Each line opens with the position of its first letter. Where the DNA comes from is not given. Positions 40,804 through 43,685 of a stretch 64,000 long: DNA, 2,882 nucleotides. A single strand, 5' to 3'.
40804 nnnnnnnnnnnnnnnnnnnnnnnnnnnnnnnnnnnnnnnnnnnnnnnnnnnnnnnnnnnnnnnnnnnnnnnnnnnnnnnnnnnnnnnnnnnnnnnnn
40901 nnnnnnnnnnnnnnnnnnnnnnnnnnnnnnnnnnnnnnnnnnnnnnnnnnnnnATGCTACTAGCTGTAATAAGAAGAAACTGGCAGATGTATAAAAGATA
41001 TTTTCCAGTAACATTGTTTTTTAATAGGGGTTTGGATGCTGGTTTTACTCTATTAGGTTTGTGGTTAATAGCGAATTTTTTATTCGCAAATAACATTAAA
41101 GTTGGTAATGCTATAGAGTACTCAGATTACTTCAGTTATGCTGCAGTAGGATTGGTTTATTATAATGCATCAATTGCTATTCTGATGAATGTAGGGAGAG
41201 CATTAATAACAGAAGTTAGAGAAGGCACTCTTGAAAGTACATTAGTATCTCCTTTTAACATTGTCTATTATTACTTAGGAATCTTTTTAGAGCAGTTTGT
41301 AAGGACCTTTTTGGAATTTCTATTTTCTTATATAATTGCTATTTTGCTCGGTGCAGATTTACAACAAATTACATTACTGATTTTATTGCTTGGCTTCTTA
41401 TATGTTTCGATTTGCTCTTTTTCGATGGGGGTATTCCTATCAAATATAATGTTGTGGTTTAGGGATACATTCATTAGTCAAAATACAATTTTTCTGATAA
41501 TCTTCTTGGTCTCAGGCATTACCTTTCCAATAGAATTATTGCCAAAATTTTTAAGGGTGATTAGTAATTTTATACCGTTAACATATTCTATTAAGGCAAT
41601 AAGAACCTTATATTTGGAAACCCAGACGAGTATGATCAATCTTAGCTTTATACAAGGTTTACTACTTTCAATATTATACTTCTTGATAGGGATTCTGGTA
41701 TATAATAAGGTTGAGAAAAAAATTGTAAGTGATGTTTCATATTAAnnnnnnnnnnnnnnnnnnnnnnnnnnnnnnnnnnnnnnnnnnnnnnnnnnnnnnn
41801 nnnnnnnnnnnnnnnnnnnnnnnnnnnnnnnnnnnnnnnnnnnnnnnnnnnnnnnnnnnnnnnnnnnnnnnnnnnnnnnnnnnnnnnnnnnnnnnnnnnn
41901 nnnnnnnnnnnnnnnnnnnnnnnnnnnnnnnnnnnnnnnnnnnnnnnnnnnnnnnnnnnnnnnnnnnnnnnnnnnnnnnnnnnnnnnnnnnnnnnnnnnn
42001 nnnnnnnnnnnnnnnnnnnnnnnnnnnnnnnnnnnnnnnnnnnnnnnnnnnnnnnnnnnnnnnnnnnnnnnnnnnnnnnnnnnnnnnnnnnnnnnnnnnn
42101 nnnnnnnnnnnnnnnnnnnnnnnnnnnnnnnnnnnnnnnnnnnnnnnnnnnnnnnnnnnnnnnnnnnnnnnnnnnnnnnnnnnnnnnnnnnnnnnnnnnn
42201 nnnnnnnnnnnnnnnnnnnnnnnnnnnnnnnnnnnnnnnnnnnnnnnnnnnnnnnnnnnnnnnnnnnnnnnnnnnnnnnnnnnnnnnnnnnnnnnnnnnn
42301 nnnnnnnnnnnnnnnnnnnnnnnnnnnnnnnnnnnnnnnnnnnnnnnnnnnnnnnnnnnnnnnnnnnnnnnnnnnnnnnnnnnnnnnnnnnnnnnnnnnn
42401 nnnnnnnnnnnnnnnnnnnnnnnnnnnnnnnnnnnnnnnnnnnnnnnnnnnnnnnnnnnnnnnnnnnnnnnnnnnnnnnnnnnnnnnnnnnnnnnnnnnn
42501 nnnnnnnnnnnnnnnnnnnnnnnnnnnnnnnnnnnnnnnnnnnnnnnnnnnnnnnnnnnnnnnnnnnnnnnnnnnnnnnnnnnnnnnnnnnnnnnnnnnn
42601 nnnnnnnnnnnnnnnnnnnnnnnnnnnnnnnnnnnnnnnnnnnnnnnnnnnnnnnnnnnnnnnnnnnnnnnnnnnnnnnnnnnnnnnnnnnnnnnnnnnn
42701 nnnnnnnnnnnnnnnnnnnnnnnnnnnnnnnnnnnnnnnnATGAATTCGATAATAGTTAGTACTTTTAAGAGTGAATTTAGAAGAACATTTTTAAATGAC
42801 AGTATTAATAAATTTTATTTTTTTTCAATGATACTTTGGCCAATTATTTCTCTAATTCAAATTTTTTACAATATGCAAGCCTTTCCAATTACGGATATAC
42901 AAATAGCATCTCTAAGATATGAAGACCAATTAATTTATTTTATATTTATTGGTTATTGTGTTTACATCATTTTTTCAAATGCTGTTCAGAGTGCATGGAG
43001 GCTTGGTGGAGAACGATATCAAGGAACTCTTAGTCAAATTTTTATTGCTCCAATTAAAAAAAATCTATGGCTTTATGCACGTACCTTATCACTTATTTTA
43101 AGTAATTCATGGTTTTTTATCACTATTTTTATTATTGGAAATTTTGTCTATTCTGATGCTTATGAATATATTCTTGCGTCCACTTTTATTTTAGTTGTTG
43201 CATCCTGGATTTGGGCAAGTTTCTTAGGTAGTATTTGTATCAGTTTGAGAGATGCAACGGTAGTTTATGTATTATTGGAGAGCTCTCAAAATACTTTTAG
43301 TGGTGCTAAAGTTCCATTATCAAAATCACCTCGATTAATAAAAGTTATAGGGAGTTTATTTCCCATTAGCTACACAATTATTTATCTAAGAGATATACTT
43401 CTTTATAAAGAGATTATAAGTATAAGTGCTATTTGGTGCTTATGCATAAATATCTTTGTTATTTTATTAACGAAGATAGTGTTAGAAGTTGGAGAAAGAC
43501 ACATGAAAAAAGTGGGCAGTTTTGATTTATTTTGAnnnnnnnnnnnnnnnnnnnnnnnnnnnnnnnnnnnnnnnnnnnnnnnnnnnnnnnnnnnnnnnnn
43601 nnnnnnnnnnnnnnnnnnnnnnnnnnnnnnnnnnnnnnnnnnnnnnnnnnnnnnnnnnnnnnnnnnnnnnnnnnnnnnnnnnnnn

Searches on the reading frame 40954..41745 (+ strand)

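Call 58: search_protein_families(library=pfam, proteins=[window:40954-41745:+], max_evalue=0.001)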
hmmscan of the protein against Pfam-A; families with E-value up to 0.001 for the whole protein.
window:40954-41745:+ (263 aa): 3 families
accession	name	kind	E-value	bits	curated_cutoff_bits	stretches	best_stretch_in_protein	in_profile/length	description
PF01061.29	ABC2_membrane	-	2.7e-15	56.9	26.9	1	5-219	6-209/211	ABC-2 type transporter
PF12698.13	ABC2_membrane_3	-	3e-11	43.5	31.6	1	55-248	155-347/347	ABC-2 family transporter protein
PF03379.19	CcmB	-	0.00037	20.4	24.9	1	60-154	44-141/215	CcmB protein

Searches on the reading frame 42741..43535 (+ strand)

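Call 58: search_protein_families(library=pfam, proteins=[window:42741-43535:+], max_evalue=0.001)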
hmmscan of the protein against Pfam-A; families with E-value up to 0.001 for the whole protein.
window:42741-43535:+ (264 aa): 1 family
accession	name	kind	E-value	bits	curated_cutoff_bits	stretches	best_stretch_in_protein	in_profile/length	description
PF12698.13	ABC2_membrane_3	-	0.00023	20.8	31.6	1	44-243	140-343/347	ABC-2 family transporter protein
